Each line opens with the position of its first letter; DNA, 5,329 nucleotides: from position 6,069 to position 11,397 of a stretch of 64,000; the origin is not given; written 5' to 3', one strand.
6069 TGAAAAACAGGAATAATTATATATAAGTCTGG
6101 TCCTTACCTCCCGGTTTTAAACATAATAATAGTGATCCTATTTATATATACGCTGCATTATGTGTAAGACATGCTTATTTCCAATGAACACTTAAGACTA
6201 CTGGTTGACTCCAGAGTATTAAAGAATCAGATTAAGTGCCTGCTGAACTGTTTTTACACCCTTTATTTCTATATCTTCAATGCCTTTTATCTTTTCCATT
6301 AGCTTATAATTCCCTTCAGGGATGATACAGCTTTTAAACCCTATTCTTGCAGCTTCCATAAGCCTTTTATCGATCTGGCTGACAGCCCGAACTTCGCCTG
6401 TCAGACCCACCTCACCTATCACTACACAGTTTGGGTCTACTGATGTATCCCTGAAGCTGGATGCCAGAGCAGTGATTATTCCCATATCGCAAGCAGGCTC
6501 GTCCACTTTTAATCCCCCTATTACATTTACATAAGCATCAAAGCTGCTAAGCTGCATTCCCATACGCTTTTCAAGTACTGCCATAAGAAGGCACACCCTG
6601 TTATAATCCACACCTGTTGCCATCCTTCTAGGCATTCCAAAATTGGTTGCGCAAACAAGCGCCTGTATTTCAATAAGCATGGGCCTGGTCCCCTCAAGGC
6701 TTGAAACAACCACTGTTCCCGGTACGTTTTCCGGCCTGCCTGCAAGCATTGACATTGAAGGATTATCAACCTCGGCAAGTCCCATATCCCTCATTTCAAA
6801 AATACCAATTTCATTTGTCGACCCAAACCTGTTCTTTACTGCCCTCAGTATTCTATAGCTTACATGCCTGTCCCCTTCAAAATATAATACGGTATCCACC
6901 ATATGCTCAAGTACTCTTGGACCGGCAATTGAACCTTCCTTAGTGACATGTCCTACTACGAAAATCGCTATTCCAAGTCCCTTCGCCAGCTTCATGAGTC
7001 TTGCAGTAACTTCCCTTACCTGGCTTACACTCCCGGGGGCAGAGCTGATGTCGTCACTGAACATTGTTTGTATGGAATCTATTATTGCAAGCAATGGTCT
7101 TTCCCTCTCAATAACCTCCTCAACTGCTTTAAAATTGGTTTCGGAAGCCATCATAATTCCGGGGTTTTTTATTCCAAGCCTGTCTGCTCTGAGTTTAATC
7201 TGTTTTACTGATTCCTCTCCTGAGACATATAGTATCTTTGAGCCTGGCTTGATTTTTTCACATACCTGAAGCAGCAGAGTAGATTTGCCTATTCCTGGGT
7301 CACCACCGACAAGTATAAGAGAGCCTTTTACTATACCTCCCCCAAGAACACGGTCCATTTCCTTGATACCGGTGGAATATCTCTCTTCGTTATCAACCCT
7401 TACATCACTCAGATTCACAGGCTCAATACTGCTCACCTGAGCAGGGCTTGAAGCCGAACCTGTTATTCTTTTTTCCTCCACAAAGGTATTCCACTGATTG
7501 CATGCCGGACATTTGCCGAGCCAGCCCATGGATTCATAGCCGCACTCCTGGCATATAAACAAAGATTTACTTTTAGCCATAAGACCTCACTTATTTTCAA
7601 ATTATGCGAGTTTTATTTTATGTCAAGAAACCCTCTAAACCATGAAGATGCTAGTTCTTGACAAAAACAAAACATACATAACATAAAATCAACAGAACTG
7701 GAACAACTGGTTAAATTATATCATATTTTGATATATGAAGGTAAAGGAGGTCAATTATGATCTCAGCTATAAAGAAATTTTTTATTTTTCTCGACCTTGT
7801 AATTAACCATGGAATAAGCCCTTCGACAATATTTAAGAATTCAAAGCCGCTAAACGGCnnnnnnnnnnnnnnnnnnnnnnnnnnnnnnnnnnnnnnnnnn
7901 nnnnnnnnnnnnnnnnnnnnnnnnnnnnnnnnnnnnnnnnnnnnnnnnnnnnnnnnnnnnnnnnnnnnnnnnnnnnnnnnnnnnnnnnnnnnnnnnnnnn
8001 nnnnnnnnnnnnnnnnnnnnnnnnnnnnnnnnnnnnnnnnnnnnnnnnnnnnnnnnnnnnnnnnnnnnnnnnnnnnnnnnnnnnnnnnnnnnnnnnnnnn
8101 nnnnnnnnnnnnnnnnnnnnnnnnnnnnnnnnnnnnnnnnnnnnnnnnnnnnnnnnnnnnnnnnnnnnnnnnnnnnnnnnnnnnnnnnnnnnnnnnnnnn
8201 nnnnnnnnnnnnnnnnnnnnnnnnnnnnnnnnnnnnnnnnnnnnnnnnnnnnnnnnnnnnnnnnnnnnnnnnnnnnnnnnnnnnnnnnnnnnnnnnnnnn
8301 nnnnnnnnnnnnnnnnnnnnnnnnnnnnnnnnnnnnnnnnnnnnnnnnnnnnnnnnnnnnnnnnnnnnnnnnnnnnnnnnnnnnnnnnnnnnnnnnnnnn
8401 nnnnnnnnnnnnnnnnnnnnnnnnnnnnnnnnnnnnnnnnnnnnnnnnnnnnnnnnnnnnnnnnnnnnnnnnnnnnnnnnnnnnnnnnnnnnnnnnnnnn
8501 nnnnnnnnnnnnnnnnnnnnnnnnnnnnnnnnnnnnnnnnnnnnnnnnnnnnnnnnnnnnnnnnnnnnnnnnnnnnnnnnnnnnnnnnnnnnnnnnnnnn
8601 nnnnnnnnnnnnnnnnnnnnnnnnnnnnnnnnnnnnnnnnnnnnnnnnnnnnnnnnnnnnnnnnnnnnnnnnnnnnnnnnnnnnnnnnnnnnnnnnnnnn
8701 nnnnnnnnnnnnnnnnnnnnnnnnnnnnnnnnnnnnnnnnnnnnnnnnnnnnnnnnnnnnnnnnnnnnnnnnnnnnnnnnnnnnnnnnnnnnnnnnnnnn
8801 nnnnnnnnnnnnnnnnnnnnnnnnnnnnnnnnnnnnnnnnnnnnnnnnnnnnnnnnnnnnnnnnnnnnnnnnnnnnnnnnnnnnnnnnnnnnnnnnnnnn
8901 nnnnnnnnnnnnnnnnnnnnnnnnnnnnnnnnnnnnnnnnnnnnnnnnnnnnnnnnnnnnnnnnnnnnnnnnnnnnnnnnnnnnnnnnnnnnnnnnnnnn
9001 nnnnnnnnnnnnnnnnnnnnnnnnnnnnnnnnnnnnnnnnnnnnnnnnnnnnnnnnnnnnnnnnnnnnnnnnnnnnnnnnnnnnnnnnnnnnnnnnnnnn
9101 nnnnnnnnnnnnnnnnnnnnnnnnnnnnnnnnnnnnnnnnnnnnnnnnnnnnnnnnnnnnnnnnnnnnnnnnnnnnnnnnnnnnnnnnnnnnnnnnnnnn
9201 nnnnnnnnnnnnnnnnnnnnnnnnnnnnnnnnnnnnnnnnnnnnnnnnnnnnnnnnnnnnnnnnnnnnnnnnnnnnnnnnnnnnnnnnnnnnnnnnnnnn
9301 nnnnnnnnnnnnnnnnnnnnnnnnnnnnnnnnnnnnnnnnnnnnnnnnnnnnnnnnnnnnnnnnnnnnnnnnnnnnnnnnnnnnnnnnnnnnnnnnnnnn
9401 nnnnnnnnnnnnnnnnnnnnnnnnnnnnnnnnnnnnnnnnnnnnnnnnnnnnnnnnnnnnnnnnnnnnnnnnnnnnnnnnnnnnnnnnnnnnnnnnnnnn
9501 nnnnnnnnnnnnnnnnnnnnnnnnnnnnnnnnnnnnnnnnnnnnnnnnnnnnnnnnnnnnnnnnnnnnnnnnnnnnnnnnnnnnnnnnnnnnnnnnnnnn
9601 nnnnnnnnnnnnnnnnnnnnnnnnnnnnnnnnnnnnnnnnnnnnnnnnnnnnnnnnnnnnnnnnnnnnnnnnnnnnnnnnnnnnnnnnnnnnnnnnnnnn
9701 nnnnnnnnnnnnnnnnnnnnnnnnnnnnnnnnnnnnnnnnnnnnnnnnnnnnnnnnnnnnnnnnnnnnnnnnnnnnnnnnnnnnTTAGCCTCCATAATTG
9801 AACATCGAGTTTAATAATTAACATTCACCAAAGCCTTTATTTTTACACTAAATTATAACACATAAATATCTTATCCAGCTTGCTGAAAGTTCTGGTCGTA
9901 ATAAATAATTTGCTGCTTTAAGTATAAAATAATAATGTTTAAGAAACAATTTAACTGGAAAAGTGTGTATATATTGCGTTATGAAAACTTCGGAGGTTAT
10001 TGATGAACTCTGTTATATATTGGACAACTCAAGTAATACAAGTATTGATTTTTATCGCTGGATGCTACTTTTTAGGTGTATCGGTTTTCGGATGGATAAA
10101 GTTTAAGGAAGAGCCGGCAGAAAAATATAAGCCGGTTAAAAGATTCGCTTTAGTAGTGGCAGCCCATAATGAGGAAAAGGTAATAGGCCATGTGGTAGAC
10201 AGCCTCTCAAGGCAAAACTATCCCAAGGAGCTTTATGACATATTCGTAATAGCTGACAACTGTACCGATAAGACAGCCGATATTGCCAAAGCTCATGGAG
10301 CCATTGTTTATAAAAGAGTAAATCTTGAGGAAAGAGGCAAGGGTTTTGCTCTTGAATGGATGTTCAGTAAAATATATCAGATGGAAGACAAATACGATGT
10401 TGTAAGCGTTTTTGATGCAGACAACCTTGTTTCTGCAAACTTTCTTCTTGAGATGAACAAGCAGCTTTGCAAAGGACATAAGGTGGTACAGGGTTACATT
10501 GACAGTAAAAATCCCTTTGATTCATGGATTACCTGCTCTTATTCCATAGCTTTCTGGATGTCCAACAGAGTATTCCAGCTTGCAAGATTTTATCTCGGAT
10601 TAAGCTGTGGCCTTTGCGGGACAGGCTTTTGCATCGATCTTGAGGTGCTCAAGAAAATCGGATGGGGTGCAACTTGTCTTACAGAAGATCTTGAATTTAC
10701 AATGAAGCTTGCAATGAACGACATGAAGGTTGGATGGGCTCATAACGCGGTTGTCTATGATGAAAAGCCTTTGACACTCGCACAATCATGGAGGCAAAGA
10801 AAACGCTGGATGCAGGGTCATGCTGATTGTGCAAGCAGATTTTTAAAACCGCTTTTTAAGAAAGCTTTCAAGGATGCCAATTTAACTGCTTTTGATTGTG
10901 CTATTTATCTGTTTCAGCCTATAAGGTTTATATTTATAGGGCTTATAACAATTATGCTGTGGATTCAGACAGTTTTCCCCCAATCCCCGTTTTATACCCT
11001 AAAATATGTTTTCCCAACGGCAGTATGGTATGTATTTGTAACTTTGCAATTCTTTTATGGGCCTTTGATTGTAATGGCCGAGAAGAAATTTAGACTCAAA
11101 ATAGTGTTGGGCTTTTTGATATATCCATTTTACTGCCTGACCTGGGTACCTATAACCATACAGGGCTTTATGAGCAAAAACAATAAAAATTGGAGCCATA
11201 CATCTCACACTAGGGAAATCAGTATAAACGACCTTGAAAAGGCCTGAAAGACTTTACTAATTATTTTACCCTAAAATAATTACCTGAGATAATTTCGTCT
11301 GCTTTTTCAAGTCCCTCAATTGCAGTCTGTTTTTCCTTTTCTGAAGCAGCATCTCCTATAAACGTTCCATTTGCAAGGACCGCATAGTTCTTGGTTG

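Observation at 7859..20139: Four tandem LtaS/MdoB-family paralogs bracketed by two paralogous membrane GT2 synthases, next to a cytoplasmic GH15: a possibly uncharacterised envelope-polymer system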

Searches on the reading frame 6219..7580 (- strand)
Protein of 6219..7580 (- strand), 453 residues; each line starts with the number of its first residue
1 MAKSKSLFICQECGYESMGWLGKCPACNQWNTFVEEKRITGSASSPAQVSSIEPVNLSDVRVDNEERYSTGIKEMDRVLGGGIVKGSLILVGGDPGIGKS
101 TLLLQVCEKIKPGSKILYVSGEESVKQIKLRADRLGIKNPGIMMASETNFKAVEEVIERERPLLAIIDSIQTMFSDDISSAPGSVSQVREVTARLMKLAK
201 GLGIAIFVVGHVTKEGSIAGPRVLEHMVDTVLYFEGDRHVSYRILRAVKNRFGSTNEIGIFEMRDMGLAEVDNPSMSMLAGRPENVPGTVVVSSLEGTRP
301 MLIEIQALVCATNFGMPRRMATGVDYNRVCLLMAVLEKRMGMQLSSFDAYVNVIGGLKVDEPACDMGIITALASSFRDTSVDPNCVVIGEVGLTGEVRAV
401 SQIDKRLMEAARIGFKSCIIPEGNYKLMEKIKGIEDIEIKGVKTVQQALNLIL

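Call 3: search_protein_families(library=pfam, proteins=[window:6219-7580:-])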
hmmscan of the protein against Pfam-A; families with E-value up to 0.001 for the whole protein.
window:6219-7580:- (453 aa): 11 families
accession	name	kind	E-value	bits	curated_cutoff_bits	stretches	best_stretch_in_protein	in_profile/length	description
PF06745.19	ATPase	-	3.9e-16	59.6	26.6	1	69-253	2-208/231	KaiC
PF13481.12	AAA_25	-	1e-13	51.8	27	1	56-216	6-194/195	AAA domain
PF18073.7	Zn_ribbon_LapB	-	2e-11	43.8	25.7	1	8-35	1-28/28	Rubredoxin metal binding domain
PF05362.19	Lon_C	-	5.8e-11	42.8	21.1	1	356-452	104-202/205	Lon protease (S16) C-terminal proteolytic domain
PF03796.21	DnaB_C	-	4.7e-09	36.4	27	1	69-131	3-66/255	DnaB-like helicase C terminal domain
PF13541.12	ChlI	-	4.6e-06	27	27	1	356-424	52-121/121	Subunit ChlI of Mg-chelatase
PF00004.35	AAA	-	5.9e-05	24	21.2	1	89-215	1-111/131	ATPase family associated with various cellular activities (AAA)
PF08423.17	Rad51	-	5.9e-05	22.9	22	1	69-215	9-178/244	Rad51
PF03266.21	NTPase_1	-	0.0002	21.7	23.9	0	89-111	2-24/168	NTPase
PF13191.12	AAA_16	-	0.00038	21.4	32.6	0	86-120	24-57/167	AAA ATPase domain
PF07088.17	GvpD_P-loop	-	0.00097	19.5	24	0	86-122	10-46/189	GvpD gas vesicle protein, P-loop domain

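Call 4: search_protein_families(library=ncbifam, proteins=[window:6219-7580:-])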
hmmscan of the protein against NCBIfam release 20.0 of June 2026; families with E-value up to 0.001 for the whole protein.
window:6219-7580:- (453 aa): 29 families (the best 25 are shown)
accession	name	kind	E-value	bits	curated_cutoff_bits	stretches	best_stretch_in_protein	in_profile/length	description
TIGR00416.1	sms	equivalog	1.5e-189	630.5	403.05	1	1-443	1-451/454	DNA repair protein RadA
TIGR02902.1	spore_lonB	equivalog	6.2e-19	68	723.3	1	332-453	412-531/531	ATP-dependent protease LonB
TIGR02903.1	spore_lon_C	equivalog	3.4e-17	62.2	678.8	1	333-452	497-614/615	Lon family ATP-dependent protease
NF006799.0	PRK09302.1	equivalog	6.4e-16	58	408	1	64-138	251-326/515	circadian clock protein KaiC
TIGR03881.1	KaiC_arch_4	hypoth_equivalog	8.6e-14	51.8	247.8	1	66-201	1-118/231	KaiC domain-containing protein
TIGR03600.1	phage_DnaB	exception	1.1e-11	44.4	498.65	1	68-211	177-313/421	phage replicative helicase, DnaB family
TIGR00763.1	lon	equivalog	3.8e-11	42.2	608.05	1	355-452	695-794/795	endopeptidase La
TIGR00764.1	lon_rel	equivalog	7.4e-10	38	516.6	1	328-453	466-593/608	ATP-dependent protease LonB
TIGR03877.1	thermo_KaiC_1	hypoth_equivalog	4.3e-09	36.2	307.25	1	66-132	2-69/238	KaiC domain-containing protein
NF008053.0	PRK10787.1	equivalog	7.2e-09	34.3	891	1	351-452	666-770/784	endopeptidase La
NF004723.0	PRK06067.1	subfamily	1.3e-08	34.7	194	1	67-137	15-86/243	flagellar accessory protein FlaH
TIGR02237.1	recomb_radB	equivalog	2.9e-08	33.8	172.4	1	75-267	1-208/210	DNA repair and recombination protein RadB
TIGR03880.1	KaiC_arch_3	hypoth_equivalog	3e-07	30.2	249.45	1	71-133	1-64/224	KaiC domain-containing protein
TIGR00665.1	DnaB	equivalog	2.4e-06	26.7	385.25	1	66-203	176-308/435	replicative DNA helicase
NF008755.0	PRK11788.1-3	equivalog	7.6e-06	25.5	430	1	3-37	349-383/388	lipopolysaccharide assembly protein LapB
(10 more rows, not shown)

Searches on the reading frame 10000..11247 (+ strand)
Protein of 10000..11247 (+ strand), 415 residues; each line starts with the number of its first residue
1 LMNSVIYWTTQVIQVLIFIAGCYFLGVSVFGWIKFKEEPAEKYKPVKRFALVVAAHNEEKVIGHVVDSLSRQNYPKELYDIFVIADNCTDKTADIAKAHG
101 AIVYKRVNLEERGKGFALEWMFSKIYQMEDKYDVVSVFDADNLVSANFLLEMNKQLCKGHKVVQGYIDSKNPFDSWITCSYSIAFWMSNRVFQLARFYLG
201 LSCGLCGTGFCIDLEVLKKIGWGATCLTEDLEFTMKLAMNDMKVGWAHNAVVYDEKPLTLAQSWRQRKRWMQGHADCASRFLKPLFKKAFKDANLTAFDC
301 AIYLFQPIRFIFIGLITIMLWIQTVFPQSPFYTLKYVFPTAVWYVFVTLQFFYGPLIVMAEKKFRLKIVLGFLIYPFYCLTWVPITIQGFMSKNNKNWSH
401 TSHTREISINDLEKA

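Call 3: search_protein_families(library=pfam, proteins=[window:10000-11247:+])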
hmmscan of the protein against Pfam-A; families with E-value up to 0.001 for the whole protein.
window:10000-11247:+ (415 aa): 5 families
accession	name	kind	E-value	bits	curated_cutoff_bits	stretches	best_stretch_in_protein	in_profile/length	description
PF13641.12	Glyco_tranf_2_3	-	8.8e-28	98.3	27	1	48-273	2-230/230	Glycosyltransferase like family 2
PF13632.12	Glyco_trans_2_3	-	1.5e-22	80.8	27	1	135-347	2-190/198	Glycosyl transferase family group 2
PF00535.33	Glycos_transf_2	-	8.2e-14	52.3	23.3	1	51-220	2-167/168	Glycosyl transferase family 2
PF13704.12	Glyco_tranf_2_4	-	7.9e-06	26.7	27.5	1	57-145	2-85/98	Glycosyl transferase family 2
PF13506.12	Glyco_transf_21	-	6e-05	23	21.7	1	130-270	29-172/174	Glycosyl transferase family 21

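Call 4: search_protein_families(library=ncbifam, proteins=[window:10000-11247:+])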
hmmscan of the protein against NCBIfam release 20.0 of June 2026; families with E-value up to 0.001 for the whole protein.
window:10000-11247:+ (415 aa): 16 families
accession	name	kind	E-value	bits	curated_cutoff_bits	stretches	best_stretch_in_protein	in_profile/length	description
NF041865.1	EpsU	equivalog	1.1e-57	195.9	700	1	12-316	6-308/394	exopolysaccharide biosynthesis GT2 family glycosyltransferase EpsU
TIGR03937.1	PgaC_IcaA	equivalog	6.5e-19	68.2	422.3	1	2-382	2-375/407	poly-beta-1,6-N-acetyl-D-glucosamine synthase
NF053846.1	glyco_with_XrtP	equivalog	1.6e-16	60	520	1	18-357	11-387/440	XrtP-associated glycosyltransferase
NF010496.0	PRK13915.1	equivalog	6.5e-09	35.3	262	1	41-141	25-126/307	glucosyl-3-phosphoglycerate synthase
TIGR04182.1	glyco_TIGR04182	equivalog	9.3e-09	35.1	325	1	51-160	4-101/293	S-layer glycoprotein N-glycosyltransferase AglJ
TIGR03469.1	HpnB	hypoth_equivalog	2.9e-08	33.2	379.25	1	45-101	42-97/386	hopene-associated glycosyltransferase HpnB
TIGR03111.1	glyc2_xrt_Gpos1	hypoth_equivalog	1.9e-07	30.2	363.95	1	4-156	6-156/439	TIGR03111 family XrtG-associated glycosyltransferase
NF041875.1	EPS_EpsD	equivalog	1.9e-06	27.5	370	0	51-156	3-104/325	exopolysaccharide biosynthesis glycosyltransferase EpsD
NF011305.0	PRK14716.1-3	equivalog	3.8e-06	26.3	409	1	42-248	48-271/486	glycosyl transferase family protein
TIGR03030.1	CelA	equivalog_domain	7.7e-06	24.2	699.1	1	206-345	308-450/714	UDP-forming cellulose synthase catalytic subunit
NF041391.1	DPhHxTase_Halo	equivalog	1.1e-05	24.6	375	1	55-165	3-102/213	dolichyl-phosphate hexose transferase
NF011306.0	PRK14716.1-4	equivalog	2.3e-05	23.4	504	1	6-165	5-170/442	glycosyl transferase family protein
NF011307.0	PRK14716.1-5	equivalog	5e-05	22.4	431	1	47-275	62-312/464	glycosyl transferase family protein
NF038302.1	EPS_HpsE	equivalog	6e-05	22.2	300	1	49-153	3-108/307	hormogonium polysaccharide biosynthesis glycosyltransferase HpsE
NF058614.1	PPMAGASynPpgS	equivalog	0.00024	20.6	370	1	51-156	4-101/226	polyprenyl-phospho-N-acetylgalactosaminyl synthase PpgS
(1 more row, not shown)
